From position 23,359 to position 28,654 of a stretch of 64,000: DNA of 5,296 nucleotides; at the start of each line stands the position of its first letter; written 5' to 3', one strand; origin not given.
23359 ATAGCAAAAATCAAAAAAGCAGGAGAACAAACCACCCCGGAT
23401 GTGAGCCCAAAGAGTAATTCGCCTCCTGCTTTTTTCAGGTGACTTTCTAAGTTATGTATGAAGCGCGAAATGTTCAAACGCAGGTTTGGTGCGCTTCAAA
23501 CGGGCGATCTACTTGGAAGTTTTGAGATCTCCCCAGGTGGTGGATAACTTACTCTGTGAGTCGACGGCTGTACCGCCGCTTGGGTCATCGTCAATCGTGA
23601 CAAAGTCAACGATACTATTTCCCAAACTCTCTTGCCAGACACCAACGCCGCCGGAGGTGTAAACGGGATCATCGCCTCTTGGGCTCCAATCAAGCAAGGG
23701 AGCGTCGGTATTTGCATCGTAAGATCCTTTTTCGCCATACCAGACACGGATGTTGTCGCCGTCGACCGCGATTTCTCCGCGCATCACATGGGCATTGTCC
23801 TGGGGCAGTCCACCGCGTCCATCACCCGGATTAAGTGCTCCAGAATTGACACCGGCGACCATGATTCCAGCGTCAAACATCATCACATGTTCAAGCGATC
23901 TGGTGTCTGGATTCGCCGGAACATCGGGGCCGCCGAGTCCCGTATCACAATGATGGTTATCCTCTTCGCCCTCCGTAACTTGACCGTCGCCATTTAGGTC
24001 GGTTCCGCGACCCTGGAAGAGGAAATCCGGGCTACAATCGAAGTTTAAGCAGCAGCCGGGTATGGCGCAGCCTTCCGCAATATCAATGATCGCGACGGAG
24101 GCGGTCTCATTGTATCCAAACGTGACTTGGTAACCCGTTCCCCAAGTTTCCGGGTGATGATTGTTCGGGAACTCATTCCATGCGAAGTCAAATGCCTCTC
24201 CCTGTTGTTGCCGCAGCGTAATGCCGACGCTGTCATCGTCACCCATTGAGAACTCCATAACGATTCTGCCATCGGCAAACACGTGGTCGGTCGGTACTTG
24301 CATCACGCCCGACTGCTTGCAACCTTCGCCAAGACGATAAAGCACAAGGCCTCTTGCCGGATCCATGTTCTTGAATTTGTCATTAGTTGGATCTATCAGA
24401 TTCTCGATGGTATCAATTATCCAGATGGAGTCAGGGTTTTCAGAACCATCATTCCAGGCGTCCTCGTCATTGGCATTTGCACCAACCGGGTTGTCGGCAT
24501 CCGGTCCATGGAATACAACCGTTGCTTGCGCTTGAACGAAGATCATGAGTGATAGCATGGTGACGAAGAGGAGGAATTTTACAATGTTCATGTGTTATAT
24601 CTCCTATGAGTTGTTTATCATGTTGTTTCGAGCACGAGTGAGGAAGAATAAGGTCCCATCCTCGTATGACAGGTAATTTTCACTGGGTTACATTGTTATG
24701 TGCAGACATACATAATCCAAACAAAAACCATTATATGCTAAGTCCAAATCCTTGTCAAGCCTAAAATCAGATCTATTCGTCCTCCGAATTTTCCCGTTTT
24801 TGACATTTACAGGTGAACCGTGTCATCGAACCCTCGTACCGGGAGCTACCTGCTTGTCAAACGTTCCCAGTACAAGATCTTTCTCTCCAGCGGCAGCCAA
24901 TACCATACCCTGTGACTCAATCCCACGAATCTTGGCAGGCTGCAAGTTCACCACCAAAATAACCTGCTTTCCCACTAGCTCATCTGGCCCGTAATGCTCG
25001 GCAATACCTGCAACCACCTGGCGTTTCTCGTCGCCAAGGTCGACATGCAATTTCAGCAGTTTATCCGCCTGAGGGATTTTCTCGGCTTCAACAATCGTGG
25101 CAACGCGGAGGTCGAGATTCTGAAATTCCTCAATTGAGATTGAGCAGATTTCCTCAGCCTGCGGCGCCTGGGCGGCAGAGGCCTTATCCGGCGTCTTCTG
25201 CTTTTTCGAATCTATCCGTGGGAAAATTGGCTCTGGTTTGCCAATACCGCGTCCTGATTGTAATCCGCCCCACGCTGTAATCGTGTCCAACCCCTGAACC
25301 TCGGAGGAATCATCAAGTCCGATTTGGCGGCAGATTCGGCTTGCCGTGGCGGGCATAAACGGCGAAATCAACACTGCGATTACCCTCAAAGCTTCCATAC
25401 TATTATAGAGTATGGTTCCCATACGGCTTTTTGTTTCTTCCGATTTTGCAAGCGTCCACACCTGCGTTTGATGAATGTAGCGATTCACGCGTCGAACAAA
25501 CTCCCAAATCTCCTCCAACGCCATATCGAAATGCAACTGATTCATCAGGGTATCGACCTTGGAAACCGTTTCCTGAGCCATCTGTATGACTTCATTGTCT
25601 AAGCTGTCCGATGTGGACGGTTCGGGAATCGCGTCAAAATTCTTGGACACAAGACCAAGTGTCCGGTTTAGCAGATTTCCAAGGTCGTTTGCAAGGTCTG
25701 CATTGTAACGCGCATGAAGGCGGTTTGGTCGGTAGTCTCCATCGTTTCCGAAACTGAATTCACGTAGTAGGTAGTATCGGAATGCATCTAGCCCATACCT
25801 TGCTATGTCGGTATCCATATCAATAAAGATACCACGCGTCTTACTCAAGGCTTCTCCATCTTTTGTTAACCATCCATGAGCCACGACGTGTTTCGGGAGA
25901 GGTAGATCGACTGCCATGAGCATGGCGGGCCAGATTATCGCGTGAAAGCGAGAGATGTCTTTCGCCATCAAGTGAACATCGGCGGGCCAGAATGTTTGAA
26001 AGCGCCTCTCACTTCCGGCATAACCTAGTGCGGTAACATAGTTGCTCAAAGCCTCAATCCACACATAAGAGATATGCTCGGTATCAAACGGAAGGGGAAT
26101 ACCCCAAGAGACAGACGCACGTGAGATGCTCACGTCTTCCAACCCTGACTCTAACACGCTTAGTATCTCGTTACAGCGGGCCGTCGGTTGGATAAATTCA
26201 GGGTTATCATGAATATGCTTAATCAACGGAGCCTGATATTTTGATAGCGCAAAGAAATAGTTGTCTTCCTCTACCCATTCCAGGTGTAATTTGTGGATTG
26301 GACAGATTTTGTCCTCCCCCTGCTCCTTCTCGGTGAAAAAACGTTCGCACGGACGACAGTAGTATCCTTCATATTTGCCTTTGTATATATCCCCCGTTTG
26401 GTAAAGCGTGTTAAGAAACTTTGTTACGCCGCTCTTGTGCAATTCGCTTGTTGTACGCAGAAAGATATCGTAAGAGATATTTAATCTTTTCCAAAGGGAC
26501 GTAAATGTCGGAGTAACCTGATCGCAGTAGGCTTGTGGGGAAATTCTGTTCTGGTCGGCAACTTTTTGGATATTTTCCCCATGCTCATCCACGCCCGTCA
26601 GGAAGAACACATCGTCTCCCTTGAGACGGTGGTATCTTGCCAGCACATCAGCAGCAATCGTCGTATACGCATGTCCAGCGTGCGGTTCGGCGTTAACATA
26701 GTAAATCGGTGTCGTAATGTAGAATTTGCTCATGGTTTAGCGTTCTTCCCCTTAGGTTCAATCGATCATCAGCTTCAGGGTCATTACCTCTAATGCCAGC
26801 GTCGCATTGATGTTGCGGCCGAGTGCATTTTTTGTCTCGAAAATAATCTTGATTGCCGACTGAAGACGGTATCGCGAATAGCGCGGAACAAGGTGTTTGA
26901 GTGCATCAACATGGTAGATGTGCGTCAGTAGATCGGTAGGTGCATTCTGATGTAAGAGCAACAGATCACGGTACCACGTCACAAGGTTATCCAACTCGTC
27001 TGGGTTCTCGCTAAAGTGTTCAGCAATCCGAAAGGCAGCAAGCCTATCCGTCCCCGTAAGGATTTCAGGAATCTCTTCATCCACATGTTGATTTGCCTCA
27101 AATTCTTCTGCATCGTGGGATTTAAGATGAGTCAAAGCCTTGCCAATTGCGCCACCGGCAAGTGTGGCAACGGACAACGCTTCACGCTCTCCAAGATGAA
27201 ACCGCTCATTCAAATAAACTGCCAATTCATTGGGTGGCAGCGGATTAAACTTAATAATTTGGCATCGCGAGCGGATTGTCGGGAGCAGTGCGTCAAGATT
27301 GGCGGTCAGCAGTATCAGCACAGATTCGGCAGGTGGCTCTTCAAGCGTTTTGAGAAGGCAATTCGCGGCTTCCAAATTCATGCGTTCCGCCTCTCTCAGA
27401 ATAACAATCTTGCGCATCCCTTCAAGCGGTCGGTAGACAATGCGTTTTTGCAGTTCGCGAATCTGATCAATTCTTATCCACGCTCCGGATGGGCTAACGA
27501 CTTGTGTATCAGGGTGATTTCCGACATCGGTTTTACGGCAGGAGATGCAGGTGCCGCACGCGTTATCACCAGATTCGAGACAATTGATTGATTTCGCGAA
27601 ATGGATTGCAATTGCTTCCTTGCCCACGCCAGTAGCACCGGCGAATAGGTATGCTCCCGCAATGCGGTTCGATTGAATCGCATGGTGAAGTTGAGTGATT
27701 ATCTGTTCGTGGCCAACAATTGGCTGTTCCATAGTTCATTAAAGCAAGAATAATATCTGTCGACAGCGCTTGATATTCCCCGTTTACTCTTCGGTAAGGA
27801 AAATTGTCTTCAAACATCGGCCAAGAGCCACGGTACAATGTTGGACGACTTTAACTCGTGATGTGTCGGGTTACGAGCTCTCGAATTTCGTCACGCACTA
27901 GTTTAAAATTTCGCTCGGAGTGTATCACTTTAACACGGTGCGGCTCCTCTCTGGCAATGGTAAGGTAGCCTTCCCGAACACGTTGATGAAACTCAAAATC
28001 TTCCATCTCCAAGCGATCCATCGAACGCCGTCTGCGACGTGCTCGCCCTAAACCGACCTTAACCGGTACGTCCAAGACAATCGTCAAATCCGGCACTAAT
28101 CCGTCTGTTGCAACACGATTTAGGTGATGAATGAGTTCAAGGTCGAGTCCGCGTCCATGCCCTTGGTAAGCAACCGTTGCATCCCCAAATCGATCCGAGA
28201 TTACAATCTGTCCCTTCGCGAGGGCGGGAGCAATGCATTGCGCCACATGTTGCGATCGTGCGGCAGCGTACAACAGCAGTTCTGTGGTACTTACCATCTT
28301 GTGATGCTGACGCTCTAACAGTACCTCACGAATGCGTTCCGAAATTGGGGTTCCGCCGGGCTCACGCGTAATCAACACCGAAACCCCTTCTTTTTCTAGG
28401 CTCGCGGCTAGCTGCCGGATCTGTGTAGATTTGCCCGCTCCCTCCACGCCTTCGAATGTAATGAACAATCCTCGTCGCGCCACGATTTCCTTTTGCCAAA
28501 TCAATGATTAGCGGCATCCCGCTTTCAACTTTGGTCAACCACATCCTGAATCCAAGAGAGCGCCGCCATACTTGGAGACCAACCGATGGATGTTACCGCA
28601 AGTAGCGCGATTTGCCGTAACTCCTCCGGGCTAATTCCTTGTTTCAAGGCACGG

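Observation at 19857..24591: A shared C-terminal motif (AV-x-P-x2-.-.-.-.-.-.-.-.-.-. plus 2-5 aa) on four adjacent secreted proteins may be a sorting or anchoring tag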

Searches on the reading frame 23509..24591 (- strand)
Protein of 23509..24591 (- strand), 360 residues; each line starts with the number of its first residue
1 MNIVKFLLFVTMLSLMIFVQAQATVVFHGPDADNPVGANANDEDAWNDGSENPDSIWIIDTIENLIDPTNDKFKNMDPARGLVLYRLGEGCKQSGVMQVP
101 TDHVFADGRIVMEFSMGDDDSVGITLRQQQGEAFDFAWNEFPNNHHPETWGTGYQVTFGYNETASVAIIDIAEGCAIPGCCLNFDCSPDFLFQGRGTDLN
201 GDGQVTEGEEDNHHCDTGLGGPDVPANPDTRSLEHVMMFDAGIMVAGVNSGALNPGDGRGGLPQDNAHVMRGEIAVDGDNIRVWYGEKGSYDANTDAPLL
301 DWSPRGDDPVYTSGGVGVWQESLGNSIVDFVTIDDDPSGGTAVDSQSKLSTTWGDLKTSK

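Call 4: search_protein_families(library=ncbifam, proteins=[window:23509-24591:-], max_evalue=1)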
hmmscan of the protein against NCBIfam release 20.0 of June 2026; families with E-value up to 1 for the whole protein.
window:23509-24591:- (360 aa): 0 families

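Call 5: search_protein_families(library=pfam, proteins=[window:23509-24591:-], max_evalue=1)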
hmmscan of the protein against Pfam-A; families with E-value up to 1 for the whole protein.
window:23509-24591:- (360 aa): 0 families

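Call 51: find_homologous_proteins(query=window:23509-24591:-, max_evalue=0.001)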
Query window:23509-24591:- (360 aa): 1 proteins with E <= 0.001 among 1765 candidates.
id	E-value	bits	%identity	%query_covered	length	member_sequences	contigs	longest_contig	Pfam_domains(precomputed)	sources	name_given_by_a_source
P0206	6.4e-222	755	88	100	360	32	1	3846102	-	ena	-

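Call 65: predict_structure(alignment_id=A8)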
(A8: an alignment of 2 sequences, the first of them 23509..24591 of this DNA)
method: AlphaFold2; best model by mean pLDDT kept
length: 360 residues; sequences in the alignment: 2
mean_pLDDT: 29.4   pTM: 0.20
mean pLDDT of the five models: 29.4, 27.8, 27.2, 26.3, 25.2
residues with pLDDT >= 90: 0; 70-90: 8; 50-70: 5; < 50: 347
segments of 3 or more residues with pLDDT < 50: 15-360
pLDDT, mean of each block of 10 residues (from residue 1): 74 44 24 26 28 29 34 36 31 30 32 32 33 29 27 28 23 22 20 23 28 25 25 20 24 23 27 32 34 33 28 29 26 28 29 25
secondary structure, 60 per line:
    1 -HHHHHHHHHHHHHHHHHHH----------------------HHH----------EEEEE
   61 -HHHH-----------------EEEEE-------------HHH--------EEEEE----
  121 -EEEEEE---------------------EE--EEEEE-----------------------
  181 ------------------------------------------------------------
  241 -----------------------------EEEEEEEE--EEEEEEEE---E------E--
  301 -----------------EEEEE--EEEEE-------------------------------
elements in order: H2-20 E56-60 H62-65 E83-87 E112-116 E122-127 E153-157 E270-277 E280-287 E318-322 E325-329

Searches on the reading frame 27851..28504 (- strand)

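Call 39: search_protein_families(library=pfam, proteins=[window:27851-28504:-], max_evalue=0.001)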
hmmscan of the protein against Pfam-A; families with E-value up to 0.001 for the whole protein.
window:27851-28504:- (217 aa): 3 families
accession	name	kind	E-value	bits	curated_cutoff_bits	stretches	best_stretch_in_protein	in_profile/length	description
PF02223.23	Thymidylate_kin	-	4.6e-52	176.9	27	1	17-207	1-185/185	Thymidylate kinase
PF13521.12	AAA_28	-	5.1e-06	27.2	27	1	15-120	2-96/164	AAA domain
PF13401.12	AAA_22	-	0.00016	22.4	27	1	12-71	5-64/130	AAA domain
